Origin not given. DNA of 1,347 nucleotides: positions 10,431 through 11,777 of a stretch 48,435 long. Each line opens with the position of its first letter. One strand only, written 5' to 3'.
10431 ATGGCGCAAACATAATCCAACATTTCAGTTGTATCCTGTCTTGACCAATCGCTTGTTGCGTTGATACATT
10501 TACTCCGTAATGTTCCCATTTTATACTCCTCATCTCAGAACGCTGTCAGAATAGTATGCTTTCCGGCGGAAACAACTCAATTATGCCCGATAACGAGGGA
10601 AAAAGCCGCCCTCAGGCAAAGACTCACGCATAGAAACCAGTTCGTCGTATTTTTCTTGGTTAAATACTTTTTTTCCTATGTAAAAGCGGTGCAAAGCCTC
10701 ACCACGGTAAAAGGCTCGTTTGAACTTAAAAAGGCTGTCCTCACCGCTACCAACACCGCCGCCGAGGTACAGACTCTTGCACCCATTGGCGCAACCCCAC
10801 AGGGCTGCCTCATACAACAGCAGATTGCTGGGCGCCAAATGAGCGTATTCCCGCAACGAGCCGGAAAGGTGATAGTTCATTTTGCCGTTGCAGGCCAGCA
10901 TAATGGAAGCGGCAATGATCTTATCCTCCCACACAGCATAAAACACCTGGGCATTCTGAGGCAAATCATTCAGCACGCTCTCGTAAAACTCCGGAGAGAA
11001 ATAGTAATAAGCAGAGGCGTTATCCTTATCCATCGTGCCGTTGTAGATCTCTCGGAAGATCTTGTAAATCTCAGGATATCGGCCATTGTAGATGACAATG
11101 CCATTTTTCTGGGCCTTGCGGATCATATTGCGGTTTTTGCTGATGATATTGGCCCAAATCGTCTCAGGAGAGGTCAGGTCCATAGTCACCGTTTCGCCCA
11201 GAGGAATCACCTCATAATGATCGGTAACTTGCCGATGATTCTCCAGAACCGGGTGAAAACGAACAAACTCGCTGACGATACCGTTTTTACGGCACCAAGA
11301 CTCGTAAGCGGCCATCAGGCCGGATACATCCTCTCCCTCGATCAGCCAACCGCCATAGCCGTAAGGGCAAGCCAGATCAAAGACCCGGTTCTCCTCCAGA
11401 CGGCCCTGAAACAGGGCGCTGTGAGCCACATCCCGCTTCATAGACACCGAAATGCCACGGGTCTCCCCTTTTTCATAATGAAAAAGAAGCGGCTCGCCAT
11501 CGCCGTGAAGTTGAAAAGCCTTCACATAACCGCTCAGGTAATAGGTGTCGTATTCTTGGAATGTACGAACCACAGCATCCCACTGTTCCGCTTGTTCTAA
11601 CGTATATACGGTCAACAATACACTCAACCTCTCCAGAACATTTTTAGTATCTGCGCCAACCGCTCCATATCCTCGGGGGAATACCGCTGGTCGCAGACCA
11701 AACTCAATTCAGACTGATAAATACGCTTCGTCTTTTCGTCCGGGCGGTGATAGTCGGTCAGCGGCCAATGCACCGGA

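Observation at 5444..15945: Glycan locus with initiating transferase, flippase and polymerase but no recognisable glycosyltransferase, loaded with acyl/aminoacyl-transfer enzymes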

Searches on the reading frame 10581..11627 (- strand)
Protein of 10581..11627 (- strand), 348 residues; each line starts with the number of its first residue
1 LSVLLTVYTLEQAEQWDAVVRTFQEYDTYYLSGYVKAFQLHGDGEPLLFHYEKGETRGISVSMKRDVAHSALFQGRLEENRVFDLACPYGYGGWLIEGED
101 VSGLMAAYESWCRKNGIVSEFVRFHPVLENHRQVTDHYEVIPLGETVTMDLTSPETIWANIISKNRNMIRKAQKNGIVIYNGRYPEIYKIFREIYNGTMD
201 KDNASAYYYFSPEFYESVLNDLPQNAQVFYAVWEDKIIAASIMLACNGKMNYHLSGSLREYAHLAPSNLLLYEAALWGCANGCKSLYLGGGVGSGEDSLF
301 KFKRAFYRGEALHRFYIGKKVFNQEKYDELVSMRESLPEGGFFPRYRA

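Call 4: search_protein_families(library=pfam, proteins=[window:10581-11627:-], max_evalue=0.01)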
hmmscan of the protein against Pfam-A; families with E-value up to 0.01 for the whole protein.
window:10581-11627:- (348 aa): 3 families
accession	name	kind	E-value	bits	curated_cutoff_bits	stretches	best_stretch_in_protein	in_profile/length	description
PF02388.22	FemAB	-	1.4e-12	47.6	24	2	151-230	160-235/406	FemAB family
PF13480.13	Acetyltransf_6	-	4.8e-12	46.7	22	1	167-291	9-137/143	Acetyltransferase (GNAT) domain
PF04339.18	FemAB_like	-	0.00011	21.9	27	1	164-286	182-309/369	Peptidogalycan biosysnthesis/recognition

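Call 8: search_protein_families(library=ncbifam, proteins=[window:10581-11627:-], max_evalue=0.1)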
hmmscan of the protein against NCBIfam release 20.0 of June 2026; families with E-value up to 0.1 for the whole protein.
window:10581-11627:- (348 aa): 3 families
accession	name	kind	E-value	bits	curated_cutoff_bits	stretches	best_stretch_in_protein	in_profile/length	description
TIGR03019.1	pepcterm_femAB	equivalog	2.9e-11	43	260.35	1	91-306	70-274/330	FemAB family XrtA/PEP-CTERM system-associated protein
NF047883.1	UAcmpLyAlTFemX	equivalog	2.1e-10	40.4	500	1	160-331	166-336/337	UDP-N-acetylmuramoylpentapeptide-lysine N(6)-alanyltransferase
NF058541.1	SusR_regulator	equivalog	0.077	12.2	480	0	169-255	83-170/515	SusR family glycan utilization regulator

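Call 11: find_encoding_contigs(protein=window:10581-11627:-, flank=10000, max_places=8)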
Protein window:10581-11627:- (348 aa): no gene with exactly this product is on record in the collection.

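Call 58: search_solved_structures(query=window:10581-11618:-, max_evalue=1, show_alignments=2)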
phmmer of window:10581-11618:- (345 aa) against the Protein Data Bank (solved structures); distinct sequences matched with E-value up to 1: 9.
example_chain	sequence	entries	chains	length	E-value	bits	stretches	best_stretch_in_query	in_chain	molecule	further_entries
4ii9_A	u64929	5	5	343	3e-06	29.8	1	143-329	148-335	FemX | UDP-N-acetylmuramoylpentapeptide-lysine N(6)-alanyltransferase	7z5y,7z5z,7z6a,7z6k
1xe4_A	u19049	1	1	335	3.6e-06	29.6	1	143-328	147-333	FemX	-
1ne9_A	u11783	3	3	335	3.6e-06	29.5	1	143-328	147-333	FemX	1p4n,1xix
3gkr_A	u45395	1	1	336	3.6e-06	29.5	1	143-328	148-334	FemX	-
1xf8_A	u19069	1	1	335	1.3e-05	27.7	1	143-328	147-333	FemX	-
7c03_A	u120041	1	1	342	0.34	13.2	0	110-145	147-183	POLArISact(T57S)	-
3n4r_A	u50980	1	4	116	0.82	11.9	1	288-339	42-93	Monopolin complex subunit CSM1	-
6dfx_B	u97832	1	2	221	0.82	11.9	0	271-326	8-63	MHC class II antigen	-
5v3n_A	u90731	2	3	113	0.93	11.7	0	288-338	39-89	Monopolin complex subunit CSM1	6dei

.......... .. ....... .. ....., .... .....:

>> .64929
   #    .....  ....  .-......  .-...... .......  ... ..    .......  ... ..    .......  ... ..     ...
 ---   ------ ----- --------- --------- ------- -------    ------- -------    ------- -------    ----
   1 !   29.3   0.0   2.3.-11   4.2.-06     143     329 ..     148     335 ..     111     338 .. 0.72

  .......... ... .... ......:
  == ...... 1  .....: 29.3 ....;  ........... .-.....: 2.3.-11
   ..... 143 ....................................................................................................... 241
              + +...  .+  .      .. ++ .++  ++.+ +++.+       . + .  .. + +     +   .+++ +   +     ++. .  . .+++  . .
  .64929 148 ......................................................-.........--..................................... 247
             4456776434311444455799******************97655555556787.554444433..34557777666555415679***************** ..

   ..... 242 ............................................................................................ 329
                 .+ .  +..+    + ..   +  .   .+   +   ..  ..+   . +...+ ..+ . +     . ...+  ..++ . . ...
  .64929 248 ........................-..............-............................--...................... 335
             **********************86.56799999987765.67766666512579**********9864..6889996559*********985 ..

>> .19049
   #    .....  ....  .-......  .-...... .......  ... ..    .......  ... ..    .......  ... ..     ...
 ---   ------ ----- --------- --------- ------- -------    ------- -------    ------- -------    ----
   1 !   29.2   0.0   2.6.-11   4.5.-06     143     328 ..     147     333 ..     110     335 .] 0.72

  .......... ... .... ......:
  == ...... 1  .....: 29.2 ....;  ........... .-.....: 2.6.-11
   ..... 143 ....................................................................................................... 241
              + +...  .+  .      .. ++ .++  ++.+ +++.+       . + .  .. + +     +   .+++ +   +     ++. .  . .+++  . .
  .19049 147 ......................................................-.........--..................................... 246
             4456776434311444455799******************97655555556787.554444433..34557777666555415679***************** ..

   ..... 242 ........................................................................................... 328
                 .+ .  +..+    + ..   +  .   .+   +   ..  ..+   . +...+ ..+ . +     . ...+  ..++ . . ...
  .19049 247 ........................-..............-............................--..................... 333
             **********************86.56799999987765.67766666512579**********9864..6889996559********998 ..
